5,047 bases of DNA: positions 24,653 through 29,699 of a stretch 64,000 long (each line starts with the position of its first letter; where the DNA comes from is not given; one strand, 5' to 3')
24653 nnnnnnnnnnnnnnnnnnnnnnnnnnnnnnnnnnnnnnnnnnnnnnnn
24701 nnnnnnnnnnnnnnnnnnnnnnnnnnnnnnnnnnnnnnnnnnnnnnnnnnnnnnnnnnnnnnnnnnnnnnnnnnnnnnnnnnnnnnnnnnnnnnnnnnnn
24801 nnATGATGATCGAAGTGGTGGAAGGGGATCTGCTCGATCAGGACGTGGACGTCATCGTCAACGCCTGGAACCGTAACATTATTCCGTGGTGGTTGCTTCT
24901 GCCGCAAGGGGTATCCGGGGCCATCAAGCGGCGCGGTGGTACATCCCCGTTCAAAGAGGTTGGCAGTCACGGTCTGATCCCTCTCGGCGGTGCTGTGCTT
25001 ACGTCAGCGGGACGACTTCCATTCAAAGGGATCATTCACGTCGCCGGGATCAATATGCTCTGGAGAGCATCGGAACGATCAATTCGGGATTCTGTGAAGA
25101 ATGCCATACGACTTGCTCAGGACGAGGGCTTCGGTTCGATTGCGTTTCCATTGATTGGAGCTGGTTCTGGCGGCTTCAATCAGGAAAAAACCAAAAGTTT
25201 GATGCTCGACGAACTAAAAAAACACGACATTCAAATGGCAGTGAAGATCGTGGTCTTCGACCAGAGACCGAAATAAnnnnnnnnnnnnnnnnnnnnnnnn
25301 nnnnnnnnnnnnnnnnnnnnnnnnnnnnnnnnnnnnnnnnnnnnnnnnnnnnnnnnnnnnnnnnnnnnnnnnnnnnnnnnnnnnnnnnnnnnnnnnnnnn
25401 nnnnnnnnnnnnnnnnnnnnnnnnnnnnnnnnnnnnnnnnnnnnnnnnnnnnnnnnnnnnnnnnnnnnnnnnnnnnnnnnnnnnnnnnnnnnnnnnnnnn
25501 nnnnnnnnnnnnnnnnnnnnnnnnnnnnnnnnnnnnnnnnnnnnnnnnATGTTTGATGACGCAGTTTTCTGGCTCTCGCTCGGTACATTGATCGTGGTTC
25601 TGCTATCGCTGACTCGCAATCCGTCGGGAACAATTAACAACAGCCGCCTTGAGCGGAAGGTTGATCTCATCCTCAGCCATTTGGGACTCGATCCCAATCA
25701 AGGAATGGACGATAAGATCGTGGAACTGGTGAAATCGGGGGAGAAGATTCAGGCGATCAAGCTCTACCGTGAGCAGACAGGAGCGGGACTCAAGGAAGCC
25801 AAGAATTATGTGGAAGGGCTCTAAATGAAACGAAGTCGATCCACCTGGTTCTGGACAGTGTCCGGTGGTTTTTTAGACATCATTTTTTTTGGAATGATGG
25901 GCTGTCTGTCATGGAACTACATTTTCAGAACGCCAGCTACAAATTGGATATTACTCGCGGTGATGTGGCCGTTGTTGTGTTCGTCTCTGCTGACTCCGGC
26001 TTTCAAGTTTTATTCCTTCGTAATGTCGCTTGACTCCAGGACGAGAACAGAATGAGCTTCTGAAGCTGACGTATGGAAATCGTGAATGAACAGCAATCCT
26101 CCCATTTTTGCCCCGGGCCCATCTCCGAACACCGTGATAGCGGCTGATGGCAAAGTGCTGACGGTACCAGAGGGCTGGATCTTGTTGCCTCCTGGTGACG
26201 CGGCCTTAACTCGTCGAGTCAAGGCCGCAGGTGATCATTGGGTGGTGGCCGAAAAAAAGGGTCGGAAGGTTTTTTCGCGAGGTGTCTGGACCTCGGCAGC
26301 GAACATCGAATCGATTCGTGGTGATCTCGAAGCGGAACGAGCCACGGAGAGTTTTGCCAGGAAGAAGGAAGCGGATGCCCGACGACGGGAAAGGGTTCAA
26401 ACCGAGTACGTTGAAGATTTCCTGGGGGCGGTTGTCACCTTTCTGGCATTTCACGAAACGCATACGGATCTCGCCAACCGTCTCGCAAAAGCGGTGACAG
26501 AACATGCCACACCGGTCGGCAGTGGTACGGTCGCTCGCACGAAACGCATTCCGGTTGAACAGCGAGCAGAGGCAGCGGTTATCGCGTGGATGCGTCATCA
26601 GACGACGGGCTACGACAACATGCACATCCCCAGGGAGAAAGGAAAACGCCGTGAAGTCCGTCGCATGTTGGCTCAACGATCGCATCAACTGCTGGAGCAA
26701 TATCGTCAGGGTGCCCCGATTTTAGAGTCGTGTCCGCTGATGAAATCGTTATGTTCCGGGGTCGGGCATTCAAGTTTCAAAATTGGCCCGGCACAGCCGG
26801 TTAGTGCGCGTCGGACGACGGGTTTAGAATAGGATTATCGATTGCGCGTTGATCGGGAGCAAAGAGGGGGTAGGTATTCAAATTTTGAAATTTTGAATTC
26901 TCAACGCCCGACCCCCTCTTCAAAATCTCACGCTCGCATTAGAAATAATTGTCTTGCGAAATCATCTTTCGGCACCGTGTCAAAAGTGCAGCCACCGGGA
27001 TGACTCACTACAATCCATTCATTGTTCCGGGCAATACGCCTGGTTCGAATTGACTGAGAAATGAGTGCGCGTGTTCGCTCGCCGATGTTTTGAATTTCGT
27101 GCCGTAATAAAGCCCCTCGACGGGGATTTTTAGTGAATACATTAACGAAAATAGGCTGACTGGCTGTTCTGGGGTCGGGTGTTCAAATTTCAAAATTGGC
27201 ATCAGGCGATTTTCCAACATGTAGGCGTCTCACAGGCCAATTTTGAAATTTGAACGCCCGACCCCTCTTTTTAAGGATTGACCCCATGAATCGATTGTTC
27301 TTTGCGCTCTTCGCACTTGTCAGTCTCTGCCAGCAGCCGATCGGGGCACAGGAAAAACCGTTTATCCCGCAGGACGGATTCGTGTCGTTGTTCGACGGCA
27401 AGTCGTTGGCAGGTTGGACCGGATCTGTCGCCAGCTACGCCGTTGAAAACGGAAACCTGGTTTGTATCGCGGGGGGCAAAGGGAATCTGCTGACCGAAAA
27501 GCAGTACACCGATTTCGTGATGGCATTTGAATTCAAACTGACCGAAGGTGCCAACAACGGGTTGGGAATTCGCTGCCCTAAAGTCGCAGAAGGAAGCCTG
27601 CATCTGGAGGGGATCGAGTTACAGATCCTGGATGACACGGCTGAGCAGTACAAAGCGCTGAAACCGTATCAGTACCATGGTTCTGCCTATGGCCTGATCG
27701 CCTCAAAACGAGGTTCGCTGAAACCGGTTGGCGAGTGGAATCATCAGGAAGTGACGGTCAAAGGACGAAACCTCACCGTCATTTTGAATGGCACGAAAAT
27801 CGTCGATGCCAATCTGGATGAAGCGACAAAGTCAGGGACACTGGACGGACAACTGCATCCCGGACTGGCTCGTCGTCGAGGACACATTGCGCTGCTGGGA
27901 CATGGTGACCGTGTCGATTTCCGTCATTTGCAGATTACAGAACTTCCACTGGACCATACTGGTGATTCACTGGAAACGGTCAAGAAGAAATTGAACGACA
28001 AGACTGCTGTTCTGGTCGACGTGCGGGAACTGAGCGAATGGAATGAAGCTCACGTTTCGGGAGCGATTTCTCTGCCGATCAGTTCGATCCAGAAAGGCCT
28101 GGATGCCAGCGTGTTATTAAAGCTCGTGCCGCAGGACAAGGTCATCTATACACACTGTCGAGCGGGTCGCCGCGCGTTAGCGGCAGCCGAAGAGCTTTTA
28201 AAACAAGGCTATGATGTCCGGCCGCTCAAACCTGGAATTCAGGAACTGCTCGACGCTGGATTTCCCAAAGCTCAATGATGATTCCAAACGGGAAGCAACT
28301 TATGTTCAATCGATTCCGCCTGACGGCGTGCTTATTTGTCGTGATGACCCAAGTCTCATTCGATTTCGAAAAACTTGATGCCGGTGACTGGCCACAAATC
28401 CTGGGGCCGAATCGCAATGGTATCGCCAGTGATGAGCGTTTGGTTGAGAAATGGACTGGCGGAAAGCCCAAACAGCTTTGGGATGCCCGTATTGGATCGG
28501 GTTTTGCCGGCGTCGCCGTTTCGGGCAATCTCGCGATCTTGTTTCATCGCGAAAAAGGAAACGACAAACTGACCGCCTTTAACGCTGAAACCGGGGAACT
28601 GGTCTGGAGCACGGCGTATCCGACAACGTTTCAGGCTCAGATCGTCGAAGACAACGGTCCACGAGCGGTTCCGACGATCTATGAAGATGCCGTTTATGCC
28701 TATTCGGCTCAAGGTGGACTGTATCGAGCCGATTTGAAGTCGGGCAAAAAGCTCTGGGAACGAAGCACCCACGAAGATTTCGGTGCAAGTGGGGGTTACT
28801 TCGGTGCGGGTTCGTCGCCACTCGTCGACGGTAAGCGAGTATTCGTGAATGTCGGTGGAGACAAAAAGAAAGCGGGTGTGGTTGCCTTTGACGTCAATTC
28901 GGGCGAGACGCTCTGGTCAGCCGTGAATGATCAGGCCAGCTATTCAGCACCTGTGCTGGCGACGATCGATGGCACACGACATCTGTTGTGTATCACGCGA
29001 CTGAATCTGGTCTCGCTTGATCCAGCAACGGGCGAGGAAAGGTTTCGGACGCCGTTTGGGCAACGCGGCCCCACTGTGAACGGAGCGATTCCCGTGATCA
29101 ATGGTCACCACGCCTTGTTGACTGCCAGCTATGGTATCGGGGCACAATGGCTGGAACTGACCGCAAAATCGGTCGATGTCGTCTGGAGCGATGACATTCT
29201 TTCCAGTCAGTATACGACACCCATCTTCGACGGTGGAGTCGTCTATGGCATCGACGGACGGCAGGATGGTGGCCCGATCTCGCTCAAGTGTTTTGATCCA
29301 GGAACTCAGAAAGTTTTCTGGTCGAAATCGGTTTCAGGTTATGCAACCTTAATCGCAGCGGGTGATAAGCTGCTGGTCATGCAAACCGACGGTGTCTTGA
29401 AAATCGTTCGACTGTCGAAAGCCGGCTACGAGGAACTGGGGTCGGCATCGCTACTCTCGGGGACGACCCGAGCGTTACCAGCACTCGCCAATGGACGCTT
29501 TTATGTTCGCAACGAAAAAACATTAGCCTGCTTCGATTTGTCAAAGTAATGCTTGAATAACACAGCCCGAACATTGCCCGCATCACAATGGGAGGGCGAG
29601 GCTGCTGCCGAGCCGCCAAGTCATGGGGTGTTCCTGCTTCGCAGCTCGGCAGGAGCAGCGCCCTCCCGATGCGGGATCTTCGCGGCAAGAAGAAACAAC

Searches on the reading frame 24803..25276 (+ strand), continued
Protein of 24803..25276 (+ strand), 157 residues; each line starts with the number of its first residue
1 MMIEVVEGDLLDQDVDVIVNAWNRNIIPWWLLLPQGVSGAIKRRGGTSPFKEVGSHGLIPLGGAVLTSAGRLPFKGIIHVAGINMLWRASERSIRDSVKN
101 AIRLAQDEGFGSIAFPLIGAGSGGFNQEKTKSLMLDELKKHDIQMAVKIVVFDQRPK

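Call 40: fold_search(model_id=the predicted structure, library=pdb)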
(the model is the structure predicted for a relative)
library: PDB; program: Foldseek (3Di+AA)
matches with E <= 10: 1505; with E <= 0.001: 213
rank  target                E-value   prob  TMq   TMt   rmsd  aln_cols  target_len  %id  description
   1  4etj                  2.6e-13  1.00  0.82  0.79   2.5       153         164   35  Crystal Structure of E6H variant of de novo designed serine hydrolase OSH55, Northeast Structural Genomics Consortium (N (released 2012-06-13)
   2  2dx6_A                4.1e-13  1.00  0.82  0.82   2.4       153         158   37  Crystal structure of conserved hypothetical protein, TTHA0132 from Thermus thermophilus HB8 (released 2007-02-24)
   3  5cb3                  6.0e-13  1.00  0.79  0.73   2.8       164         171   31  Structural Insights into the Mechanism of Escherichia coli Ymdb (released 2015-11-04)
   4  4jgk_A                6.4e-13  1.00  0.82  0.79   2.6       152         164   36  Crystal Structure of the evolved variant of the computationally designed serine hydrolase, Northeast Structural Genomi (released 2013-03-20)
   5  4j4z                  7.8e-13  1.00  0.79  0.78   2.8       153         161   34  Crystal structure of the improved variant of the evolved serine hydrolase, OSH55.4_H1.2, bond with sulfate ion in the ac (released 2013-03-06)
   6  4k0c_B                9.4e-13  1.00  0.83  0.81   2.4       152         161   35  Crystal Structure of the computationally designed serine hydrolase. Northeast Structural Genomics Consortium (NESG) Ta (released 2013-04-24)
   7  4etk_A                1.1e-12  1.00  0.82  0.78   2.2       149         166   36  Crystal Structure of E6A/L130D/A155H variant of de novo designed serine hydrolase, Northeast Structural Genomics Conso (released 2012-06-13)
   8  4etk_B                1.1e-12  1.00  0.82  0.79   2.1       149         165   36  Crystal Structure of E6A/L130D/A155H variant of de novo designed serine hydrolase, Northeast Structural Genomics Conso (released 2012-06-13)
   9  4jgk_B                1.1e-12  1.00  0.82  0.79   2.4       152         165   36  Crystal Structure of the evolved variant of the computationally designed serine hydrolase, Northeast Structural Genomi (released 2013-03-20)
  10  4k0c_A                1.5e-12  1.00  0.83  0.81   2.4       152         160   35  Crystal Structure of the computationally designed serine hydrolase. Northeast Structural Genomics Consortium (NESG) Ta (released 2013-04-24)
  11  1spv                  1.5e-12  1.00  0.81  0.74   2.7       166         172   30  Crystal Structure of the Putative Phosphatase of Escherichia coli, Northeast Structural Genomoics Target ER58 (released 2004-04-06)
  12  4gvv_A                1.7e-12  1.00  0.81  0.78   2.3       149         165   36  Crystal Structure of de novo design serine hydrolase OSH55.27, Northeast Structural Genomics Consortium (NESG) Target  (released 2012-09-12)
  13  4jca                  2.0e-12  1.00  0.82  0.80   2.2       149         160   36  Crystal Structure of the apo form of the evolved variant of the computationally designed serine hydrolase, OSH55.4_H1. N (released 2013-03-20)
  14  4gvv_B                2.3e-12  1.00  0.84  0.82   2.3       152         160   35  Crystal Structure of de novo design serine hydrolase OSH55.27, Northeast Structural Genomics Consortium (NESG) Target  (released 2012-09-12)
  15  5cb5_A                2.6e-12  1.00  0.79  0.72   2.8       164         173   30  Structural Insights into the Mechanism of Escherichia coli Ymdb (released 2015-11-04)
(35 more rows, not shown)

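Call 70: search_protein_families(library=pfam, proteins=[L094:2332-3957:+, L094:5694-6938:+, L126:2413-3267:+, L105:3278-4651:+, L099:3630-4550:+, L121:4611-5072:+], max_evalue=0.001)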
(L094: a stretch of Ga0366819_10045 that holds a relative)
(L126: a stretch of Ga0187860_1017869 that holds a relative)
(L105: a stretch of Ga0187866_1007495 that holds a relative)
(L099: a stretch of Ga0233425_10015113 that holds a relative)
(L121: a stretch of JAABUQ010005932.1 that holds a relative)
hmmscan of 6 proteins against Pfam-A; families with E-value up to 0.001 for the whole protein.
L094:2332-3957:+ (541 aa): 0 families

L094:5694-6938:+ (414 aa): 2 families
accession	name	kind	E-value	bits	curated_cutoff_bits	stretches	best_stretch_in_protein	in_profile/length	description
PF12850.12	Metallophos_2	-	3.9e-12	46.9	27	1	207-359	1-123/154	Calcineurin-like phosphoesterase superfamily domain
PF00149.33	Metallophos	-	6.1e-11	43.5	21.5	1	207-353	1-189/191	Calcineurin-like phosphoesterase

L126:2413-3267:+ (284 aa): 0 families

L105:3278-4651:+ (457 aa): 1 family
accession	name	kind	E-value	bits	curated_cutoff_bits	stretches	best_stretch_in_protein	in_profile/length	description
PF07929.16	PRiA4_ORF3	-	2.3e-62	210.2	26.6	1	268-440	2-172/173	Plasmid pRiA4b ORF-3-like protein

L099:3630-4550:+ (306 aa): 1 family
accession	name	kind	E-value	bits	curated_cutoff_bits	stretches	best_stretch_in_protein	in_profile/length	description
PF22007.2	DUF6930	-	0.00016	22.4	27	1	28-134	11-118/123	Domain of unknown function (DUF6930)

L121:4611-5072:+ (154 aa): 1 family
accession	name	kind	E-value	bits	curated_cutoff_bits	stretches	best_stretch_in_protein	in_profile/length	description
PF10056.14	DUF2293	-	1.1e-20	73.9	25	1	63-138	11-84/85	Uncharacterized conserved protein (DUF2293)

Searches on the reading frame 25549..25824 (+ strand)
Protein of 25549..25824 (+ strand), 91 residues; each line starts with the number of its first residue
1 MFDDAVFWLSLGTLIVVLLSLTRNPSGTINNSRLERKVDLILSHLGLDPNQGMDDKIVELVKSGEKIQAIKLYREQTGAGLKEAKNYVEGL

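Call 16: search_protein_families(library=pfam, proteins=[window:25549-25824:+], max_evalue=0.001)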
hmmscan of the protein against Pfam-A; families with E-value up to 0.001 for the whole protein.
window:25549-25824:+ (91 aa): 2 families
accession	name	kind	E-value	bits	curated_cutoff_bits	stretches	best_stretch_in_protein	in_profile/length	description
PF00542.24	Ribosomal_L12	-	1.3e-06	29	25.9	1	63-90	8-36/67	Ribosomal protein L7/L12 C-terminal domain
PF20593.3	DUF6793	-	0.00025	21.5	27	1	62-89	73-100/107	Family of unknown function (DUF6793)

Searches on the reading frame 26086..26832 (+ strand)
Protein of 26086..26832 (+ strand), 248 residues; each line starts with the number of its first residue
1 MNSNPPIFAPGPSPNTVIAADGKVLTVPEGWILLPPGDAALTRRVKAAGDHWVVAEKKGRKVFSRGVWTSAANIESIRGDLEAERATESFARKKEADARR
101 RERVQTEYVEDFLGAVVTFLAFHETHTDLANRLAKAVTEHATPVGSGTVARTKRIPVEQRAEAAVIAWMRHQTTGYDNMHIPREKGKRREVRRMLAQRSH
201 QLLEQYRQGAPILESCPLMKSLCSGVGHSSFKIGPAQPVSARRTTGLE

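Call 16: search_protein_families(library=pfam, proteins=[window:26086-26832:+], max_evalue=0.001)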
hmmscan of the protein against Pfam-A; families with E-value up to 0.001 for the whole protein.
window:26086-26832:+ (248 aa): 1 family
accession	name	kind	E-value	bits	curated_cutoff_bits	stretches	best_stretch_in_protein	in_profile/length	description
PF10056.14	DUF2293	-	4.9e-22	78.3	25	1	121-207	1-85/85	Uncharacterized conserved protein (DUF2293)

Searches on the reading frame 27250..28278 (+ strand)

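Call 16: search_protein_families(library=pfam, proteins=[window:27250-28278:+], max_evalue=0.001)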
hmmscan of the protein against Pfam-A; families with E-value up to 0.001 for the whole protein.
window:27250-28278:+ (342 aa): 2 families
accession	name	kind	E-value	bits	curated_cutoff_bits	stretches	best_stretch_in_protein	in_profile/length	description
PF06439.18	3keto-disac_hyd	-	3.6e-41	141.7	26.8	1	43-230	1-187/187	3-keto-disaccharide hydrolase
PF00581.25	Rhodanese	-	2.8e-13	50.6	22.2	1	241-333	2-99/102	Rhodanese-like domain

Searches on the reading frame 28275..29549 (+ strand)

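Call 16: search_protein_families(library=pfam, proteins=[window:28275-29549:+], max_evalue=0.001)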
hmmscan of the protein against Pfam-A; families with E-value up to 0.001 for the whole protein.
window:28275-29549:+ (424 aa): 3 families
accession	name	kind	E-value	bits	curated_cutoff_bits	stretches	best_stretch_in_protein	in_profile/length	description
PF13360.13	PQQ_2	-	2.2e-29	103.2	27.6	2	179-350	66-232/233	Outer membrane protein assembly factor BamB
PF01011.28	PQQ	-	1.4e-07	31.1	26.7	0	73-122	534-583/595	Glucose/ethanol/alcohol dehydrogenase, beta-propeller domain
PF13570.13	Beta-prop_ACSF4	-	8.3e-07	29.1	133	1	98-255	30-167/329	Beta-alanine-activating enzyme, beta-propeller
